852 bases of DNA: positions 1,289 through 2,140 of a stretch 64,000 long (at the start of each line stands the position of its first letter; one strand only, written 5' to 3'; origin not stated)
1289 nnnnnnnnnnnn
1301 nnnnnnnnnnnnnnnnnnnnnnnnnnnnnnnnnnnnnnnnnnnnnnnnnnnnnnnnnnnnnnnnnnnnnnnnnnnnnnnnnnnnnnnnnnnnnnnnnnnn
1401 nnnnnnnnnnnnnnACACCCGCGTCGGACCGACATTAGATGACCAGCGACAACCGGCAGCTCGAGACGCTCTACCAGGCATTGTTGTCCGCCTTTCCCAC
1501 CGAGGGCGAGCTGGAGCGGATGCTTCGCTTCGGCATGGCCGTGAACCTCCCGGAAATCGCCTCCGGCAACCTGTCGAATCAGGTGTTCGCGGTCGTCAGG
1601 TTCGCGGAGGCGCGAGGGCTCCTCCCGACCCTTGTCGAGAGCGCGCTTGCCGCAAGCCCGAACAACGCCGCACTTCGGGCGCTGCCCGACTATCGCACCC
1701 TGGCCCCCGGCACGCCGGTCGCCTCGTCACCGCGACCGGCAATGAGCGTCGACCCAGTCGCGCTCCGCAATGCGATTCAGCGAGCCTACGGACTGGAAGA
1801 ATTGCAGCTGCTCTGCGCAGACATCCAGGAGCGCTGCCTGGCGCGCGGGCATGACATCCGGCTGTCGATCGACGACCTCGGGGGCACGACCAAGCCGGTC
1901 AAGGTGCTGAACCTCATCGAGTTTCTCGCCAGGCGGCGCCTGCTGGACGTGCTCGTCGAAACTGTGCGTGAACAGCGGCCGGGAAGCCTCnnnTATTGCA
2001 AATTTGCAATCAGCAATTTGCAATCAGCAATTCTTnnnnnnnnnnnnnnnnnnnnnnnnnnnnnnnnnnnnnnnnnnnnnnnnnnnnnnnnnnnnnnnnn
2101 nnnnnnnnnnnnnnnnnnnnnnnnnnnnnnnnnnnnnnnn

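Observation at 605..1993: Orphan effector-adaptor pair: TIR-like domain fused to an effector-associated domain, followed by a two-EAD adaptor protein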

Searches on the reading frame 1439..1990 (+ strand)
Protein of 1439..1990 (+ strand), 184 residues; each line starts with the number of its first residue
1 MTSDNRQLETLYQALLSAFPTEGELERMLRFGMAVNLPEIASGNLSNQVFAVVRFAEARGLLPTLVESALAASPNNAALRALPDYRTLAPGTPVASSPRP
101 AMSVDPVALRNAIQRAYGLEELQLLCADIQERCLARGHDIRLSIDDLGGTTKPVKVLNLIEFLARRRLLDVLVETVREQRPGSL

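Call 3: search_protein_families(library=pfam, proteins=[window:1439-1990:+], max_evalue=1)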
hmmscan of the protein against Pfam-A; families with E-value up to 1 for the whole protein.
window:1439-1990:+ (184 aa): 3 families
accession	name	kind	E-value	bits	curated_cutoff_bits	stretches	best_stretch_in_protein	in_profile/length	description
PF19955.5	EAD1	-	5.3e-20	72.1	24.2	1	4-83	4-86/90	Effector-associated domain 1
PF19960.5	EAD7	-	1.3e-14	54.2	32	2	109-181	1-62/62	Effector-associated domain 7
PF05489.18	Phage_tail_X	-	0.047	13.7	22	1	14-42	28-56/60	Phage Tail Protein X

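Call 4: search_protein_families(library=ncbifam, proteins=[window:1439-1990:+], max_evalue=1)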
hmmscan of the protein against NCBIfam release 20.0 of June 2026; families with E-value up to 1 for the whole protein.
window:1439-1990:+ (184 aa): 0 families

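Call 5: search_protein_families(library=padloc, proteins=[window:1439-1990:+], max_evalue=1)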
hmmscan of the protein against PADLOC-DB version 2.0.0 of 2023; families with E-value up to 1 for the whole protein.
window:1439-1990:+ (184 aa): 0 families

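Call 36: find_homologous_proteins(query=window:1439-1990:+)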
Query window:1439-1990:+ (184 aa): 22 proteins with E <= 0.001 among 519 candidates.
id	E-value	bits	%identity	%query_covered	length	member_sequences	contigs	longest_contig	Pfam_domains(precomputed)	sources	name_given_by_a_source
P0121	3.8e-111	387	100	100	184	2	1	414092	PF19955.6,PF19960.7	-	-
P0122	8.9e-107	372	97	100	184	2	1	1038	PF19955.6,PF19960.7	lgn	-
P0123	1.2e-100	352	90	100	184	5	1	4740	PF19955.6,PF19960.7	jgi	-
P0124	8.2e-73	262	70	100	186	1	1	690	PF19955.6,PF19960.7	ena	-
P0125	3.3e-72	260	69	100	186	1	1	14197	PF19955.6,PF19960.7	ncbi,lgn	-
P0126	4.6e-68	246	68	100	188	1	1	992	PF19955.6,PF19960.7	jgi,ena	-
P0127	2.4e-65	238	63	100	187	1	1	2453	PF19955.6,PF19960.7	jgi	jgi:hypothetical protein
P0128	8.6e-63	229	63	100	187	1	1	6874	PF19955.6,PF19960.7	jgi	jgi:hypothetical protein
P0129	2.8e-60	221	61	96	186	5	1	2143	PF19955.6,PF19960.7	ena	-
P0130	1.3e-59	219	60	96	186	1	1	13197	PF19955.6,PF19960.7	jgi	jgi:hypothetical protein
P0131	1.1e-57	213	56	100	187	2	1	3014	PF19955.6,PF19960.7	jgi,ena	-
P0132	1.4e-57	212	56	100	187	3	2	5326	PF19955.6,PF19960.7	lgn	-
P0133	1.6e-57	212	60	98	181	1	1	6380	PF19955.6,PF19960.7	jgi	jgi:hypothetical protein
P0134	2.9e-55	205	58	99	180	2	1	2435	PF19955.6,PF19960.7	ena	-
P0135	6.1e-50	188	56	96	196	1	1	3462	PF19955.6,PF19960.7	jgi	jgi:hypothetical protein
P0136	4.4e-49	185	63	80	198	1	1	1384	PF00069.32,PF19960.7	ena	-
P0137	2.8e-47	179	57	96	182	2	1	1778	PF19955.6,PF19960.7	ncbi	-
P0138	1.3e-43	167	54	97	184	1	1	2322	PF19955.6,PF19960.7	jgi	jgi:hypothetical protein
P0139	1.7e-39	154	49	96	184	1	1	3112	PF19955.6,PF19960.7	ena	-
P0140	3.9e-25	107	49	74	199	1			PF19955.6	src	-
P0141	3.0e-24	104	65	46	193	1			PF19955.6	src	-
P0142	1.9e-12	65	27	93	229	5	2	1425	PF19955.6,PF19960.7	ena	-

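Call 61: search_protein_representatives(protein=P0140)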
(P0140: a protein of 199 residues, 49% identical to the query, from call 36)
Query: 199 residues. Proteins with E-value up to 0.001 (for the whole library): 2101; up to 1e-10: 142; up to 1e-30: 3. The best 150 are listed.
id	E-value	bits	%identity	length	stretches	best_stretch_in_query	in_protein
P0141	1.5e-94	331.6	83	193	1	10-199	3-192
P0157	1.4e-52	194.6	32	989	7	13-89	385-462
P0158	8.3e-34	133.5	37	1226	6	11-87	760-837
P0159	2.4e-27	112.4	37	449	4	16-86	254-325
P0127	1.6e-25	106.5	65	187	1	10-96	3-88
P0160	6.2e-25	104.6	41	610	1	12-198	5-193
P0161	1.5e-24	103.4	42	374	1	12-198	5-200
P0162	2.0e-24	102.9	42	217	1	16-198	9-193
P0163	6.8e-24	101.2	43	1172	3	12-89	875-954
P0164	2.5e-23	99.3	39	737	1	11-198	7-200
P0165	3.1e-23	99.0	58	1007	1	103-199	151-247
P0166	6.2e-23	98.1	57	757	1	101-199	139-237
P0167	1.3e-22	97.0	39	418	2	9-90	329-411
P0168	3.0e-22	95.8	42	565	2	14-91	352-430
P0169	2.0e-21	93.1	59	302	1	102-195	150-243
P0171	5.8e-21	91.6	37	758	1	12-198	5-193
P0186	4.5e-16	75.7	53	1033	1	106-198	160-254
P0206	1.6e-13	67.4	34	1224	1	12-198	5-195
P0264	4.4e-11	59.4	33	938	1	11-196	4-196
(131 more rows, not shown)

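Call 62: search_protein_families(library=pfam, proteins=[P0160, P0164, P0171, P0206, P0264, P0165, P0166, P0186, P0157, P0158], max_evalue=0.001)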
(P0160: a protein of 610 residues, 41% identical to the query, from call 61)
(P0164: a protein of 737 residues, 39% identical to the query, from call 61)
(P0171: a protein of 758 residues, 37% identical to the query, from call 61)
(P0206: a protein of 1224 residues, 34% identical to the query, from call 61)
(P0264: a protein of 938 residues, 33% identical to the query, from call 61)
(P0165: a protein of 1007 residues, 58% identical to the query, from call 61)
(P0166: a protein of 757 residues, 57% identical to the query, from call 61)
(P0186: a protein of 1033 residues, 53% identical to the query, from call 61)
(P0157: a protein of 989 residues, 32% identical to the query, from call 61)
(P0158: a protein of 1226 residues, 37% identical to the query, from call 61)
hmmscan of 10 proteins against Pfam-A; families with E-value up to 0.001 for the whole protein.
P0160 (610 aa): 3 families
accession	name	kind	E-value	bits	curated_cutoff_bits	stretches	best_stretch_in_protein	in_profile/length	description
PF19955.5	EAD1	-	1.7e-28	99.4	24.2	1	1-87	1-89/90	Effector-associated domain 1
PF01580.24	FtsK_SpoIIIE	-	2.5e-06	27.6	24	1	161-203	27-69/221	FtsK/SpoIIIE family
PF05729.18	NACHT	-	5.7e-06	26.7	26.7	1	177-302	4-129/167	NACHT domain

P0164 (737 aa): 5 families
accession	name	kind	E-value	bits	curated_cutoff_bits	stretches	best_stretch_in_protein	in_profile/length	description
PF19955.5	EAD1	-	1.3e-26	93.3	24.2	1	5-90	2-89/90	Effector-associated domain 1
PF05729.18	NACHT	-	2.8e-11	44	26.7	1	183-333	3-162/167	NACHT domain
PF24883.2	NPHP3_N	-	0.00016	22.4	24.8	0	164-209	6-51/164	Nephrocystin 3, N-terminal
PF20720.3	nSTAND3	-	0.00074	19.7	27.2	0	182-227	19-59/155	Novel STAND NTPase 3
PF13401.12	AAA_22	-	0.00088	20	27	0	183-269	8-95/130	AAA domain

P0171 (758 aa): 4 families
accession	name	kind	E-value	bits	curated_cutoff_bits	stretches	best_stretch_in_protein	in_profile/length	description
PF19955.5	EAD1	-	1.2e-25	90.2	24.2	1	1-87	1-89/90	Effector-associated domain 1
PF05729.18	NACHT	-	1.8e-09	38.1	26.7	1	176-326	3-162/167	NACHT domain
PF13401.12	AAA_22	-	7.3e-06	26.8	27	1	174-257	6-65/130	AAA domain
PF13191.12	AAA_16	-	0.00042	21.3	32.6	0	174-203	25-58/167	AAA ATPase domain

P0206 (1224 aa): 56 families (the best 25 are shown)
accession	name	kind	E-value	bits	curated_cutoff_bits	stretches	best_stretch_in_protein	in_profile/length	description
PF00400.38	WD40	-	3.1e-58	192.2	27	3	848-885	2-39/39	WD domain, G-beta repeat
PF25173.1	Beta-prop_WDR3_1st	-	3.8e-57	193.4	154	3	770-898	26-154/184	WDR3 first beta-propeller domain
PF24814.1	WD40_Prp19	-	3.3e-53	181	320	2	713-897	37-217/281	Prp19 WD40 domain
PF25174.1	Beta-prop_THOC3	-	1.4e-52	178.9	305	3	920-1045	130-255/272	THOC3 beta-propeller domain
PF24817.1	WD40_WDHD1_1st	-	5.4e-45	154.3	109.9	4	780-896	51-167/291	WDHD1 first WD40 domain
PF24807.1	WD40_CDC20-Fz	-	1.1e-40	140.2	200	2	713-895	39-218/292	CDC20/Fizzy WD40 domain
PF25175.1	Beta-prop_WDR5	-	2.7e-39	135.7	250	3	918-1034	9-125/296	WDR5 beta-propeller domain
PF23414.1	Beta-prop_EML_2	-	7.4e-35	121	90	2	735-891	8-158/266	Echinoderm microtubule-associated protein second beta-propeller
PF25168.1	Beta-prop_WDR36-Utp21_2nd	-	2.3e-34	119.7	84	3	777-891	161-274/335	WDR36/Utp21 second beta-propeller domain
PF25172.1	Beta-prop_WDR3_2nd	-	4.4e-33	115.2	140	3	922-1036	2-113/293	WDR3 second beta-propeller domain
PF25171.1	Beta-prop_WDR36-Utp21_1st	-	9.6e-32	110.9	80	2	717-946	57-263/266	WDR36/Utp21 first beta-propeller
PF25391.1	WD40_Gbeta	-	2.2e-31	109.6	150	3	919-1043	143-266/340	G protein beta WD-40 repeat protein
PF24796.1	WDR55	-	8.2e-31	107.6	200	3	711-848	39-170/296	WDR55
PF24805.1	EIF3I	-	3.5e-27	95.8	200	3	817-895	12-90/324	EIF3I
PF23393.2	Beta-prop_WDR90_POC16_2nd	-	5.6e-26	91.8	60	2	932-1031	7-106/291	WDR90/POC16, second beta-propeller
PF19955.5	EAD1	-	8.9e-21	74.6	24.2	1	1-87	1-89/90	Effector-associated domain 1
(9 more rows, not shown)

P0264 (938 aa): 5 families
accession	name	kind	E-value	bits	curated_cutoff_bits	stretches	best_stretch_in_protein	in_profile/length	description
PF19955.5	EAD1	-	1.9e-22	79.9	24.2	1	2-87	2-89/90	Effector-associated domain 1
PF05729.18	NACHT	-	6.9e-14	52.5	26.7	1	181-341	3-163/167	NACHT domain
PF24883.2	NPHP3_N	-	1.1e-05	26.2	24.8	1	175-309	19-164/164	Nephrocystin 3, N-terminal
PF13191.12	AAA_16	-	5.6e-05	24.1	32.6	0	176-283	22-148/167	AAA ATPase domain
PF20720.3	nSTAND3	-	0.00038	20.6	27.2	0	181-212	20-52/155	Novel STAND NTPase 3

P0165 (1007 aa): 5 families
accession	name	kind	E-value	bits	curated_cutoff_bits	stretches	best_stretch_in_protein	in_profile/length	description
PF13676.11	TIR_2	-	5.4e-28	98.4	28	1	18-125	2-113/122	TIR domain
PF05729.18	NACHT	-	1.5e-05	25.3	26.7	1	230-381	4-166/167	NACHT domain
PF01580.24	FtsK_SpoIIIE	-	0.00023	21.1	24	1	213-254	26-67/221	FtsK/SpoIIIE family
PF13191.12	AAA_16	-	0.00065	20.7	32.6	0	210-284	6-72/167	AAA ATPase domain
PF01582.25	TIR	-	0.00079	19.7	21.3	0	23-95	12-84/179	TIR domain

P0166 (757 aa): 3 families
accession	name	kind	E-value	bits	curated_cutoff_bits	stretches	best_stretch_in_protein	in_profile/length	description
PF13676.11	TIR_2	-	9.4e-27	94.4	28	1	8-113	2-111/122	TIR domain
PF20720.3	nSTAND3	-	0.00041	20.5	27.2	1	218-254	19-51/155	Novel STAND NTPase 3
PF05729.18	NACHT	-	0.00052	20.3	26.7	0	220-367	4-162/167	NACHT domain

P0186 (1033 aa): 3 families
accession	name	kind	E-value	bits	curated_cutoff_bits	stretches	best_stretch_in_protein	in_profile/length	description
PF13676.11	TIR_2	-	1.3e-30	106.9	28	1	19-123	2-110/122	TIR domain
PF01582.25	TIR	-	1.4e-06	28.7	21.3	1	23-97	6-85/179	TIR domain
PF05729.18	NACHT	-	8.6e-06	26.1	26.7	1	238-384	4-160/167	NACHT domain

P0157 (989 aa): 2 families
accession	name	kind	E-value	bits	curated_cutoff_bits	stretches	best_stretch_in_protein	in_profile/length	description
PF19955.5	EAD1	-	1.7e-97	320.5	24.2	7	684-769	2-89/90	Effector-associated domain 1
PF19960.5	EAD7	-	7.5e-09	35.7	32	0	616-645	29-58/62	Effector-associated domain 7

P0158 (1226 aa): 2 families
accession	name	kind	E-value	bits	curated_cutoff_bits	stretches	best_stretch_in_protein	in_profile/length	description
PF19955.5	EAD1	-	3.3e-75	249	24.2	6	759-843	3-89/90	Effector-associated domain 1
PF19960.5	EAD7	-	9.3e-07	29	32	0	696-732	26-62/62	Effector-associated domain 7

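Call 70: find_encoding_contigs(protein=P0141, flank=10000, max_places=2)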
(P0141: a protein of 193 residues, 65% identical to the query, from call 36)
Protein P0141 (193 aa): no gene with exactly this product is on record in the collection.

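Call 81: find_encoding_contigs(protein=window:1439-1990:+, flank=10000, max_places=2)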
Protein window:1439-1990:+ (184 aa): 1 contig read that carries it; 1 place shown.
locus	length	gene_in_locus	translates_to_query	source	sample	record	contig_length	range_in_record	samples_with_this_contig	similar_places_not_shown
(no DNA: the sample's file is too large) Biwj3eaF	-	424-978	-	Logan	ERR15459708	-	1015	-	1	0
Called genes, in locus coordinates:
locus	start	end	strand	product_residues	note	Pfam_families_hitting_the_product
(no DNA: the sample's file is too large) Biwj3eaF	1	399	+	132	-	?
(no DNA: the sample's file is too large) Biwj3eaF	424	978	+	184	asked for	PF19955:EAD1, PF19960:EAD7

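Call 89: find_related_loci(query=A3, collection=metagenome_contigs, flank=10000)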
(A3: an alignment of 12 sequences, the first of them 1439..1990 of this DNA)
Query A3 (184 aa) in metagenome_contigs; peptide patterns used: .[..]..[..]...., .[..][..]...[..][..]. (x = any residue, [..] = any of these).
244 stretches matched a pattern; 4 encode a relative of the query (tblastn E <= 1e-3); 4 distinct loci.
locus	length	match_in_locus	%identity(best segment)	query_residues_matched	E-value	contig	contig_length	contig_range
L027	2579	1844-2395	92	1-184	3e-115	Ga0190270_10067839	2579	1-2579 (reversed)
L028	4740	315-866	90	1-184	3e-110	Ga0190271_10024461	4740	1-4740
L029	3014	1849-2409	56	1-184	7e-68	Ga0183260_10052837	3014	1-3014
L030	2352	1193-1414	69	11-84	2e-27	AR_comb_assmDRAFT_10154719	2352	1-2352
